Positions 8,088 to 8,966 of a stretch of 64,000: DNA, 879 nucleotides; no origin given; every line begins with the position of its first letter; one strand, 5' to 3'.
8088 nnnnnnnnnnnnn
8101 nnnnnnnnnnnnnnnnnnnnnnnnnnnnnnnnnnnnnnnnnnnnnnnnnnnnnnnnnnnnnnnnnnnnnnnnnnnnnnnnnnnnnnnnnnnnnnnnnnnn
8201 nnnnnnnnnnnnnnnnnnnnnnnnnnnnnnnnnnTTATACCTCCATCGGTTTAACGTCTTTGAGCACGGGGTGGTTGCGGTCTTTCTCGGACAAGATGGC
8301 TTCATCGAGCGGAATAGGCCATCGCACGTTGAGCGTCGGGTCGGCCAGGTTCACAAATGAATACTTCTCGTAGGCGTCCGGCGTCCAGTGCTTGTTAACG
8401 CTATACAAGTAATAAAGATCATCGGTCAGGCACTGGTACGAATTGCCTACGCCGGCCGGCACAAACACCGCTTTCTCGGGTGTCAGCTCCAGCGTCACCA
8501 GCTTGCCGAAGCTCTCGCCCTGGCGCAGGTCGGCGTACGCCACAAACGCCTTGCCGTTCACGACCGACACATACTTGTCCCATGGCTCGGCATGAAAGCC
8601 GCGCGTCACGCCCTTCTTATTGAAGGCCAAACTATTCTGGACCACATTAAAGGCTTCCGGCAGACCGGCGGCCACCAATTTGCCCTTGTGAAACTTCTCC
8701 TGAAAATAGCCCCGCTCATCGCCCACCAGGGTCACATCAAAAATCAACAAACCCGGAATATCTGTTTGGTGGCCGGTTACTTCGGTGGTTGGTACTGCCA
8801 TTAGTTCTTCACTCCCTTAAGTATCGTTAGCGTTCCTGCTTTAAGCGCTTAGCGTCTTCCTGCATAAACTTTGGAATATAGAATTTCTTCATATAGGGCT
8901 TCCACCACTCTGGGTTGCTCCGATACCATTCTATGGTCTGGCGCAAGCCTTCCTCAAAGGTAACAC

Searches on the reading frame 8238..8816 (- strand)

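Call 12: search_protein_families(library=pfam, proteins=[window:8238-8816:-], max_evalue=0.001)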
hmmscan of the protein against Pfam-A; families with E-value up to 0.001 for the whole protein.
window:8238-8816:- (193 aa): 1 family
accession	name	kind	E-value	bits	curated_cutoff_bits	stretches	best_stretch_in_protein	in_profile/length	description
PF00908.23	dTDP_sugar_isom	-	3.4e-37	128.2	27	1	17-187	1-168/168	dTDP-4-dehydrorhamnose 3,5-epimerase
